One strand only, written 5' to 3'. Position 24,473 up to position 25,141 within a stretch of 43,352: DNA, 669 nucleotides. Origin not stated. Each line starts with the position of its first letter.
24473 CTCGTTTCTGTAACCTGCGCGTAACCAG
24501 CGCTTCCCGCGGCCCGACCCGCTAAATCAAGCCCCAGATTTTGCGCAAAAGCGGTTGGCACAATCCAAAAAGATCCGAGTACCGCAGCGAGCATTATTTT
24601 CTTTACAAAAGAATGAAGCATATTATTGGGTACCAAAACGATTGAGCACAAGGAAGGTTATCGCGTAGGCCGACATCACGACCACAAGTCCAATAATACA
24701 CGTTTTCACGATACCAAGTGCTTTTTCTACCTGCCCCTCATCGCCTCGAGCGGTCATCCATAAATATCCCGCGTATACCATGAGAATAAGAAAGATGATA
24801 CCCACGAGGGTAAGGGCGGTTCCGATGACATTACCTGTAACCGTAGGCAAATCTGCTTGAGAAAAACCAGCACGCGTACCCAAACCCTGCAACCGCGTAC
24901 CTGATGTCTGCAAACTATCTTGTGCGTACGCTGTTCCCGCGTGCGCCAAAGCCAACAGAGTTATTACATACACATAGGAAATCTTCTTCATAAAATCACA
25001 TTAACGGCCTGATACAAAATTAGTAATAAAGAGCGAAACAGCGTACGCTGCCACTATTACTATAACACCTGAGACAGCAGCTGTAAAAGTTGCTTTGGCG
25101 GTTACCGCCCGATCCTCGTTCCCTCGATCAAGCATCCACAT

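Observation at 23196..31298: Twelve-member tandem array of VirB2/TrbC-like two-helix 'pilin' paralogs with no secretion machinery in sight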

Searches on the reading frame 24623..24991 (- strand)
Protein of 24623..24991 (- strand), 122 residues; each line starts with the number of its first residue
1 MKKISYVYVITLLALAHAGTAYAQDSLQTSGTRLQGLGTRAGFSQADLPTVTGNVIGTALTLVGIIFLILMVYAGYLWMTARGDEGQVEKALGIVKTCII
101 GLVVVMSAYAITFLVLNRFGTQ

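Call 3: search_protein_families(library=pfam, proteins=[window:24623-24991:-], max_evalue=0.1)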
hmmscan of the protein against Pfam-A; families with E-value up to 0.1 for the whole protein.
window:24623-24991:- (122 aa): 2 families
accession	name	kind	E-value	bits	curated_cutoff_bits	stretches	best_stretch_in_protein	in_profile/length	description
PF18895.5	T4SS_pilin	-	2.5e-10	40.7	26.6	1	49-112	6-68/71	Type IV secretion system pilin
PF04290.18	DctQ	-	0.0008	19.7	28.3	1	48-116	57-124/132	Tripartite ATP-independent periplasmic transporters, DctQ component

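Call 33: predict_structure(alignment_id=A3)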
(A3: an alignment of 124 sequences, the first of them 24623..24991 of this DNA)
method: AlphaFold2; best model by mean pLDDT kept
length: 122 residues; sequences in the alignment: 124
mean_pLDDT: 81.3   pTM: 0.55
mean pLDDT of the five models: 81.3, 77.4, 77.2, 75.3, 73.1
residues with pLDDT >= 90: 54; 70-90: 32; 50-70: 36; < 50: 0
segments of 3 or more residues with pLDDT < 50: none
pLDDT, mean of each block of 10 residues (from residue 1): 73 71 57 63 69 88 95 97 95 97 94 83 57
secondary structure, 60 per line:
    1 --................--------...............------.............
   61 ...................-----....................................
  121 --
elements in order: H3-18 H27-41 H48-79 H85-120

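Call 36: fold_search(model_id=the predicted structure, library=pdb)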
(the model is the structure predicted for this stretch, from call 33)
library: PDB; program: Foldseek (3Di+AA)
matches with E <= 10: 84; with E <= 0.001: 0
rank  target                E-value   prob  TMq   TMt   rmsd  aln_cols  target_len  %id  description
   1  9a72_A                1.6e+00  0.72  0.56  0.25  22.5       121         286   16  Integrative model of YFMS-CHEW by crosslinking MS and deep learning (released 2024-09-18)
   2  3tul_B                2.2e+00  0.44  0.52  0.48  11.1       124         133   11  Crystal structure of N-terminal region of Type III Secretion Major Translocator SipB (residues 82-226) (released 2012-02-15)
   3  7tt6_D                2.2e+00  0.04  0.18  0.16  22.1       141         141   11  BamABCDE bound to substrate EspP in the intermediate-open EspP state (released 2022-03-30)
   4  6snr                  2.8e+00  0.33  0.44  0.15  10.6       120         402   11  Crystal structure of FemX (released 2020-09-09)
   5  8h2x_F                3.3e+00  0.63  0.47  0.64   2.6        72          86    7  Structure of Acb2 (released 2023-02-22)
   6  8h2j_B                3.5e+00  0.60  0.47  0.61   2.6        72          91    7  Structure of Acb2 complexed with 3',3'-cGAMP (released 2023-02-22)
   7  3tul_A                3.5e+00  0.08  0.28  0.25  12.7       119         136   15  Crystal structure of N-terminal region of Type III Secretion Major Translocator SipB (residues 82-226) (released 2012-02-15)
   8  3zg1_A                4.0e+00  0.44  0.43  0.48   7.8        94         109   14  NI-BOUND FORM OF M123A MUTANT OF CUPRIAVIDUS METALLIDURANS CH34 CNRXS (released 2013-10-23)
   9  6m6z_A                4.0e+00  0.23  0.51  0.33   9.1       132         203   16  A de novo designed transmembrane nanopore, TMH4C4 (released 2020-06-24)
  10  3g67_A                4.2e+00  0.08  0.30  0.18  22.8       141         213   17  Crystal Structure of a Soluble Chemoreceptor from Thermotoga maritima (released 2009-07-28)
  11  6h2f_A                4.2e+00  0.08  0.28  0.15  11.8       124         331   13  Structure of the pre-pore AhlB of the tripartite alpha-pore forming toxin, AHL, from Aeromonas hydrophila. (released 2019-07-10)
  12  3tul_C                4.5e+00  0.09  0.32  0.30  12.2       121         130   13  Crystal structure of N-terminal region of Type III Secretion Major Translocator SipB (residues 82-226) (released 2012-02-15)
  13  8h2x_E                4.8e+00  0.47  0.47  0.63   2.6        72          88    7  Structure of Acb2 (released 2023-02-22)
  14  8h2x_D                4.8e+00  0.47  0.47  0.62   2.6        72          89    7  Structure of Acb2 (released 2023-02-22)
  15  7pci                  5.4e+00  0.04  0.20  0.09  16.6       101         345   15  BurG (holo) in complex with hydroxypyruvate-enol (8): Biosynthesis of cyclopropanol rings in bacterial toxins (released 2022-08-10)
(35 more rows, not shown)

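Call 38: find_related_loci(query=A3, collection=genome_contigs, flank=10000)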
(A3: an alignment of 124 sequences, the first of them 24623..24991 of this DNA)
Query A3 (122 aa) in genome_contigs; peptide patterns used: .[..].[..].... (x = any residue, [..] = any of these).
599 stretches matched a pattern (row limit reached: there are more); 595 encode a relative of the query (tblastn E <= 1e-3); the best 80 are kept; 80 distinct loci.
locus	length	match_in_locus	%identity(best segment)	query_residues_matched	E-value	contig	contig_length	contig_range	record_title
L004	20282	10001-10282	62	27-119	2e-31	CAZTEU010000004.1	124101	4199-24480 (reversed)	MAG TPA_asm: uncultured Gammaproteobacteria bacterium isolate SRP200020_co5_16 genome assembly, contig: NODE_173_length_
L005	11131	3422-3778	53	1-119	2e-31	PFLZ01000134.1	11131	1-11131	MAG: Candidatus Magasanikbacteria bacterium CG_4_10_14_0_8_um_filter_42_12 CG_4_10_14_0.8_um_filter_scaffold_3628_c, who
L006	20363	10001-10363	51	1-120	2e-30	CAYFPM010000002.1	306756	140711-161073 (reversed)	MAG TPA_asm: uncultured Gammaproteobacteria bacterium isolate ERP019367_co2_132 genome assembly, contig: NODE_27_length_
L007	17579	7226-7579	50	1-121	2e-30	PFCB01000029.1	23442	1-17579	MAG: Candidatus Magasanikbacteria bacterium CG10_big_fil_rev_8_21_14_0_10_47_10 CG10_8_21_14_0.10_scaffold_1832_c, whole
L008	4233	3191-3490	57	20-119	3e-30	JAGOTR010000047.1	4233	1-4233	MAG: Candidatus Magasanikiibacteriota bacterium isolate Gw_Eff_bin_437 Gw_Eff_79033_length_4233_cov_9.814661, whole geno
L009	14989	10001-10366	48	1-121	5e-30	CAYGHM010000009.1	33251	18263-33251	MAG TPA_asm: uncultured Gammaproteobacteria bacterium isolate ERP113451_co1_442 genome assembly, contig: NODE_1458_lengt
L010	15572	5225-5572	49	7-122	1e-29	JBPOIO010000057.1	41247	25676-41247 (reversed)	MAG: Candidatus Magasanikiibacteriota bacterium isolate MAG_292 c_000000559149, whole genome shotgun sequence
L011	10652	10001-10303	55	21-121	2e-29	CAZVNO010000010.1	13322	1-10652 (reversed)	MAG TPA_asm: uncultured Gammaproteobacteria bacterium isolate SRP286056_co3_9 genome assembly, contig: NODE_5093_length_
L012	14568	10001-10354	53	1-119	5e-29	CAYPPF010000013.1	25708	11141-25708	MAG TPA_asm: uncultured Gammaproteobacteria bacterium isolate SRP200020_co3_83 genome assembly, contig: NODE_2688_length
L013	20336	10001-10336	50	10-122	3e-28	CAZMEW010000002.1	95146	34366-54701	MAG TPA_asm: uncultured Gammaproteobacteria bacterium isolate SRP278252_co2_113 genome assembly, contig: NODE_316_length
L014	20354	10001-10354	45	1-119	4e-28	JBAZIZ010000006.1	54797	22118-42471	MAG: Patescibacteria group bacterium isolate SO_2017_LW4_107 scaffold_1523_c1_LW137-91_2017, whole genome shotgun sequen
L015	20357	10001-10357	45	1-119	2e-27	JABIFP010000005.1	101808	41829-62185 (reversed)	MAG: Candidatus Magasanikbacteria bacterium isolate SI053_bin23 k141_1348452, whole genome shotgun sequence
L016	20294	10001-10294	56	23-119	1e-27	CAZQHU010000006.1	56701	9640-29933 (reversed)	MAG TPA_asm: uncultured Gammaproteobacteria bacterium isolate binchicken_co27_283 genome assembly, contig: NODE_938_leng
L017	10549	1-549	56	27-119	2e-27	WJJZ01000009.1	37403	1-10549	MAG: Candidatus Magasanikiibacteriota bacterium isolate Bin_289 k141_1284336, whole genome shotgun sequence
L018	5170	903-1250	48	1-119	5e-27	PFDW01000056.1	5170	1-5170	MAG: Candidatus Portnoybacteria bacterium CG10_big_fil_rev_8_21_14_0_10_36_7 CG10_8_21_14_0.10_scaffold_19037_c, whole g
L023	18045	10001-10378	46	1-119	2e-25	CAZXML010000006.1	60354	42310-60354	MAG TPA_asm: uncultured Gammaproteobacteria bacterium isolate SRP119689_co1_192 genome assembly, contig: NODE_550_length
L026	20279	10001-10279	47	23-115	3e-25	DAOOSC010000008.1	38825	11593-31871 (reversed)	MAG TPA_asm: Candidatus Magasanikbacteria bacterium isolate AMR_MDS_2529 NODE_1190_length_38825_cov_8.625613, whole geno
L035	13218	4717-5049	42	11-117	1e-24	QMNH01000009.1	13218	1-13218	MAG: Candidatus Falkowbacteria bacterium isolate B7_G4 B7_Guay4_scaffold_03960, whole genome shotgun sequence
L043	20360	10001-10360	39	2-121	7e-24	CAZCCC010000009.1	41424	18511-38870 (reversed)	MAG TPA_asm: uncultured Gammaproteobacteria bacterium isolate SRP241326_co3_326 genome assembly, contig: NODE_1435_lengt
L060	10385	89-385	46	16-112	1e-22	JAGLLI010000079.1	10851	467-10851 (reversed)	MAG: Candidatus Parcubacteria bacterium isolate RS_5_13 ROV157_5.bin.13.fa_79, whole genome shotgun sequence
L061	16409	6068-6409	41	4-119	1e-22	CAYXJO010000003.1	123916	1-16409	MAG TPA_asm: uncultured Gammaproteobacteria bacterium isolate SRP263991_co4_11 genome assembly, contig: NODE_69_length_1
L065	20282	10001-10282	45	17-117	2e-22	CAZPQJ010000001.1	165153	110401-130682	MAG TPA_asm: uncultured Gammaproteobacteria bacterium isolate SRP342105_co1_419 genome assembly, contig: NODE_100_length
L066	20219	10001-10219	52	44-116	2e-22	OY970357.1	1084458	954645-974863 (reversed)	MAG: Candidatus Uhrbacteria bacterium isolate MFD02416.bin.c.4 genome assembly, chromosome: 1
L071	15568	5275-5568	39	13-119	3e-22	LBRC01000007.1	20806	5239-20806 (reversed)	MAG: Parcubacteria group bacterium GW2011_GWA2_36_10 UR94_C0007, whole genome shotgun sequence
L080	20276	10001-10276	44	23-117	7e-22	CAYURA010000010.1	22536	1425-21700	MAG TPA_asm: uncultured Gammaproteobacteria bacterium isolate SRP192927_co2_129 genome assembly, contig: NODE_3392_lengt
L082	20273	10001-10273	48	21-117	9e-22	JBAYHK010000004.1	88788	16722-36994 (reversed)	MAG: Patescibacteria group bacterium isolate SO_2016_GW1_148 scaffold00595_OW334_2016, whole genome shotgun sequence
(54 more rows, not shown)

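Call 42: search_protein_families(library=pfam, proteins=[L005:6180-8009:+, L026:8084-9934:+, L035:424-2391:-, L060:2205-4727:+, L060:6883-9795:-, L066:1178-3022:-, L080:43-3288:+, L023:14978-17170:+, L061:3852-6008:+, L043:12551-14500:+], max_evalue=0.001)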
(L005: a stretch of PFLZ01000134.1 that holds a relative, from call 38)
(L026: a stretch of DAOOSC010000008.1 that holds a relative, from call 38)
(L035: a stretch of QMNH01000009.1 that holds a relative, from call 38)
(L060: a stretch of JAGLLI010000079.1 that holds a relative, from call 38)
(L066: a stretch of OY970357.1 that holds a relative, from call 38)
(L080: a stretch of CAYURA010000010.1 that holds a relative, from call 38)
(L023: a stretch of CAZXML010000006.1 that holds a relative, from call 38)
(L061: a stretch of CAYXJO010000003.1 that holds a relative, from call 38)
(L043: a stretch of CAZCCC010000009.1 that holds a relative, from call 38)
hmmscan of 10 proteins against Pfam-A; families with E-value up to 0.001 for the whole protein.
L005:6180-8009:+ (609 aa): 8 families
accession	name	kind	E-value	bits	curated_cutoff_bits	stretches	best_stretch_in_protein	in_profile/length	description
PF01434.24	Peptidase_M41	-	1.4e-62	211.4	29.9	1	416-606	2-191/191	Peptidase family M41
PF00004.35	AAA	-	2.8e-44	151.2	21.2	1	202-333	1-129/131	ATPase family associated with various cellular activities (AAA)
PF17862.7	AAA_lid_3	-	6.6e-17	61.2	27.2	1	358-400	2-44/45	AAA+ lid domain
PF06068.19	TIP49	-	6.7e-06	25.9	23.8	1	163-236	21-89/347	TIP49 P-loop domain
PF06480.20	FtsH_ext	-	7.3e-05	23.4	25.5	1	11-68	5-68/103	FtsH Extracellular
PF23902.1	AAA_lid_PRS2_C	-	8.6e-05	23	34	1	340-407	3-71/73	PRS2 AAA+ lid C-terminal domain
PF05496.18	RuvB_N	-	0.0001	22.6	27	0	164-269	5-95/159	Holliday junction DNA helicase RuvB P-loop domain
PF07728.20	AAA_5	-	0.00017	22.1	22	1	201-322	1-136/139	AAA domain (dynein-related subfamily)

L026:8084-9934:+ (616 aa): 0 families

L035:424-2391:- (655 aa): 9 families
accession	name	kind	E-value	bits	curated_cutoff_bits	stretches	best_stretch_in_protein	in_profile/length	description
PF00009.33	GTP_EFTU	-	1.2e-39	136.3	26.5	1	170-327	6-184/188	Elongation factor Tu GTP binding domain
PF11987.13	IF-2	-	4.3e-32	110.9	27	1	445-549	14-117/117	Translation-initiation factor 2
PF22042.2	EF-G_D2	-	6.1e-20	71.6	27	1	344-423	2-83/84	Elongation factor G domain 2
PF01926.29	MMR_HSR1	-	2.1e-10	41.1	21.9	1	170-275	2-113/113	50S ribosome-binding GTPase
PF03144.31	GTP_EFTU_D2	-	9.2e-10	39.3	30.3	1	582-647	3-72/73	Elongation factor Tu domain 2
PF04760.21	IF2_N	-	1.7e-08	34.5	25.3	1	84-131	3-51/53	Translation initiation factor IF-2, N-terminal region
PF03308.22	MeaB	-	0.00014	21.4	23.1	0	235-327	144-233/273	Methylmalonyl Co-A mutase-associated GTPase MeaB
PF02421.24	FeoB_N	-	0.00021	21.3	27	0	170-324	3-155/156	Ferrous iron transport protein B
PF00071.28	Ras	-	0.00026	21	21.6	1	170-323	2-154/162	Ras family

L060:2205-4727:+ (840 aa): 4 families
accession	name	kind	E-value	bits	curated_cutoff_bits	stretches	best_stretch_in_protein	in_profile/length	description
PF01580.24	FtsK_SpoIIIE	-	5.4e-56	189.9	24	1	406-590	4-221/221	FtsK/SpoIIIE family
PF17854.6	FtsK_alpha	-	1.3e-28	99.6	22.9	1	306-396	8-101/101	FtsK alpha domain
PF09397.16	FtsK_gamma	-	7.7e-27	93.2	30.6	1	696-756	2-62/63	Ftsk gamma domain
PF13491.11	FtsK_4TM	-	2.4e-10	40.8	23.1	1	58-182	46-167/171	4TM region of DNA translocase FtsK/SpoIIIE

L060:6883-9795:- (970 aa): 18 families
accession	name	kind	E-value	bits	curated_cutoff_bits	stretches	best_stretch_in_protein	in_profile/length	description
PF17755.6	UvrA_DNA-bind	-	6.3e-32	110.6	23.2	1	316-427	1-110/110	UvrA DNA-binding domain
PF17760.6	UvrA_inter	-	5.1e-30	104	23.3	1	137-245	2-106/109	UvrA interaction domain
PF00005.33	ABC_tran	-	3.8e-22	79.8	25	2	840-891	89-137/137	ABC transporter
PF02463.25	SMC_N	-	3.8e-14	53.1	40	0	206-592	121-211/220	RecF/RecN/SMC N terminal domain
PF13555.12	AAA_29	-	1.1e-07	31.9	27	0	664-681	22-39/61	P-loop containing region of AAA domain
PF13191.12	AAA_16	-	1.9e-07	32.2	32.6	0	25-84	19-81/167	AAA ATPase domain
PF20703.3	nSTAND1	-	3.2e-06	27.5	27.1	0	20-47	23-50/379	Novel STAND NTPase 1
PF13401.12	AAA_22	-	6.8e-06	26.9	27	0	665-694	6-37/130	AAA domain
PF13304.12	AAA_21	-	7.2e-06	26.7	27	0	866-917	243-295/304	AAA domain, putative AbiEii toxin, Type IV TA system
PF13481.12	AAA_25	-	1.4e-05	25.3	27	0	655-689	23-58/195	AAA domain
PF20720.3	nSTAND3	-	1.4e-05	25.2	27.2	0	27-52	14-39/155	Novel STAND NTPase 3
PF13173.12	AAA_14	-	1.6e-05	25.3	27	0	665-694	3-33/129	AAA domain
PF01583.26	APS_kinase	-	6e-05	23.5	21.1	0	665-701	3-38/152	Adenylylsulphate kinase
PF25199.1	nSTAND_NTPase5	-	0.00022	21.5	34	0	665-691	42-68/145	Novel STAND NTPase 5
PF03193.22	RsgA_GTPase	-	0.0003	21.1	30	0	650-703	93-146/174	RsgA GTPase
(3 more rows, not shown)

L066:1178-3022:- (614 aa): 14 families
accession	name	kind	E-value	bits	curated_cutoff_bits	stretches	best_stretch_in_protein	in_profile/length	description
PF00005.33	ABC_tran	-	4e-45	154.2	25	2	43-169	3-137/137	ABC transporter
PF12848.13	ABC_tran_Xtn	-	3.5e-20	72.3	25.9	1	210-281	3-74/85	ABC transporter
PF13304.12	AAA_21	-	9.3e-15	55.9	27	1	432-479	248-301/304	AAA domain, putative AbiEii toxin, Type IV TA system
PF02463.25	SMC_N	-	2e-08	34.4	40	0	421-484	136-205/220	RecF/RecN/SMC N terminal domain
PF13401.12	AAA_22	-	8.7e-08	33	27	0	54-170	8-96/130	AAA domain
PF13555.12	AAA_29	-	1.8e-07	31.2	27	0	41-88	12-50/61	P-loop containing region of AAA domain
PF25199.1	nSTAND_NTPase5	-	8e-06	26.2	34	0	318-370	28-83/145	Novel STAND NTPase 5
PF03193.22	RsgA_GTPase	-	1.4e-05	25.4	30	0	273-361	56-138/174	RsgA GTPase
PF05729.18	NACHT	-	7.2e-05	23.1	26.7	0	331-350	2-21/167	NACHT domain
PF13604.12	AAA_30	-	0.00012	22.3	27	0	55-119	22-82/191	AAA domain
PF01926.29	MMR_HSR1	-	0.00013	22.5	21.9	0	53-75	1-23/113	50S ribosome-binding GTPase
PF13191.12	AAA_16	-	0.00057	20.8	32.6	0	327-377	21-71/167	AAA ATPase domain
PF13476.12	AAA_23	-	0.00059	21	27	0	325-349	16-39/201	AAA domain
PF20720.3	nSTAND3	-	0.00063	19.9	27.2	0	325-353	13-41/155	Novel STAND NTPase 3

L080:43-3288:+ (1081 aa): 5 families
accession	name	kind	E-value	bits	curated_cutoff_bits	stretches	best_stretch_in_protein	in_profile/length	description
PF02463.25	SMC_N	-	5.6e-47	160.4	40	1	9-1066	1-219/220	RecF/RecN/SMC N terminal domain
PF13304.12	AAA_21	-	2.4e-10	41.4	27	2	41-105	1-71/304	AAA domain, putative AbiEii toxin, Type IV TA system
PF13476.12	AAA_23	-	3.5e-09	38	27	1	12-347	1-201/201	AAA domain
PF13175.12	AAA_15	-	0.00012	22.2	32.1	1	8-368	1-275/374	AAA ATPase domain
PF13555.12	AAA_29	-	0.00019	21.5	27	1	41-63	24-46/61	P-loop containing region of AAA domain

L023:14978-17170:+ (730 aa): 5 families
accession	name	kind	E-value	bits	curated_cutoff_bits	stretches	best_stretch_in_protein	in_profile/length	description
PF01138.27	RNase_PH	-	5.8e-48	163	25.5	2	12-144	2-130/130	3' exoribonuclease family, domain 1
PF00575.29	S1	-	1.6e-19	70.4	22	1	631-700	4-74/74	S1 RNA binding domain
PF03725.20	RNase_PH_C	-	2.9e-13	50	20.8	1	147-209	1-65/67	3' exoribonuclease family, domain 2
PF00013.35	KH_1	-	3e-10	40.1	21.5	1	566-623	2-65/66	KH domain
PF22675.2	KH-I_KHDC4-BBP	-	2.6e-05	24.4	30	0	575-609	8-42/76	KHDC4/BBP-like, KH-domain type I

L061:3852-6008:+ (718 aa): 2 families
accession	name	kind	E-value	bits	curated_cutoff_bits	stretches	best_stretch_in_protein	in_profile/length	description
PF13205.12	Big_5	-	3.5e-08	34.5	23.6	1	336-386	1-53/105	Bacterial Ig-like domain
PF18895.5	T4SS_pilin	-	9.2e-05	22.9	26.6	1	77-138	10-71/71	Type IV secretion system pilin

L043:12551-14500:+ (649 aa): 1 family
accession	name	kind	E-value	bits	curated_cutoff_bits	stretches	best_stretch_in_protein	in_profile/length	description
PF09852.15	DUF2079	-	6.5e-58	197.3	28.2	1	46-466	1-423/459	Predicted membrane protein (DUF2079)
